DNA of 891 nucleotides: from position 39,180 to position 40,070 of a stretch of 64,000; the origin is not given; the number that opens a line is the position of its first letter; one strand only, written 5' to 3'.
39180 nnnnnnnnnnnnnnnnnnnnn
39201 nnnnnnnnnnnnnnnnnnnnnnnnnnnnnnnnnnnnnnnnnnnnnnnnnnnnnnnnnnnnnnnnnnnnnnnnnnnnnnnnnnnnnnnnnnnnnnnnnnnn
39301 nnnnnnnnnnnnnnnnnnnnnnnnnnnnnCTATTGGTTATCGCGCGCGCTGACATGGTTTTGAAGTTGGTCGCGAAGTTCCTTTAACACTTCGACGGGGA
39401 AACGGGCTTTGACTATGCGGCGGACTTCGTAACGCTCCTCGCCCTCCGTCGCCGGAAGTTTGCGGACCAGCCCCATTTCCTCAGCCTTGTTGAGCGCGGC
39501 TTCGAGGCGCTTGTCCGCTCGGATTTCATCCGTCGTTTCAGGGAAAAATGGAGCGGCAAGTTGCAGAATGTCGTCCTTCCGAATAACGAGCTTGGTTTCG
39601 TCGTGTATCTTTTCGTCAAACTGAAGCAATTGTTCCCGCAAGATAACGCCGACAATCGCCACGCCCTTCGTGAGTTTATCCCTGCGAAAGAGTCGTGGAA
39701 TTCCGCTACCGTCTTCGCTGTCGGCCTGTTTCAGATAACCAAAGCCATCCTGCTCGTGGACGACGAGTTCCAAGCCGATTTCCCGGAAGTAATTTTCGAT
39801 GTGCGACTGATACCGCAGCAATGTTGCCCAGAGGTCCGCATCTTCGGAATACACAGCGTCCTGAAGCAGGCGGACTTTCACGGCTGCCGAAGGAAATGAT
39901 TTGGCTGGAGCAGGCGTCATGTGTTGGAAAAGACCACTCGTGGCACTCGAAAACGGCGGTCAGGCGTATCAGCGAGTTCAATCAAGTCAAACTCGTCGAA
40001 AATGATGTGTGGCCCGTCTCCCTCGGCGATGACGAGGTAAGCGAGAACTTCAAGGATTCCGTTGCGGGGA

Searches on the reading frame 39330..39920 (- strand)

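Call 86: search_protein_families(library=padloc, proteins=[window:39330-39920:-], max_evalue=0.00001)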
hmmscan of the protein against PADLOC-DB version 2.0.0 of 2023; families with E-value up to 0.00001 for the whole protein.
window:39330-39920:- (196 aa): 14 families
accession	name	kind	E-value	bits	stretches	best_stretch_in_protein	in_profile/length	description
PDLC00487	JetB1|JetB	-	7e-50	167.6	1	10-192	10-191/195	DUF4194 domain; MukE-like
PDLC00477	JetB1|JetB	-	5.9e-42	142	1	9-190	5-186/189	DUF4194 domain; MukE-like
PDLC00474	JetB1|JetB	-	6.6e-41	138.4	1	12-191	15-194/207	DUF4194 domain; MukE-like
PDLC00468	JetB1|JetB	-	3.7e-34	116.1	1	12-193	8-188/192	DUF4194 domain; MukE-like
PDLC00481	JetB1|JetB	-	4.6e-22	76.6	1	25-193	45-207/217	DUF4194 domain; MukE-like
PDLC00501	JetB1|JetB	-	5.1e-22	76.4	1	27-189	60-217/234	DUF4194 domain; MukE-like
PDLC00485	JetB1|JetB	-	1e-19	68.9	1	16-189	35-204/231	DUF4194 domain; MukE-like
PDLC00472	JetB1|JetB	-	2.4e-17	60.7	1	26-191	64-222/238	DUF4194 domain; MukE-like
PDLC00497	JetB1|JetB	-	1.3e-16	59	1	29-191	67-225/251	DUF4194 domain; MukE-like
PDLC00473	JetB1|JetB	-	5.6e-16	56.7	1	16-192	44-216/230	DUF4194 domain; MukE-like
PDLC00496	JetB1|JetB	-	2.5e-14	51.7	1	30-189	86-242/321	DUF4194 domain; MukE-like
PDLC00499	JetB1|JetB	-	1.5e-12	45.7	1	25-183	84-248/266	DUF4194 domain; MukE-like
PDLC00495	JetB1|JetB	-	3.5e-08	31.7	1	27-144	78-191/328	DUF4194 domain; MukE-like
PDLC00488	JetB1|JetB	-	4.2e-07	27.5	1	27-194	88-248/285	DUF4194 domain; MukE-like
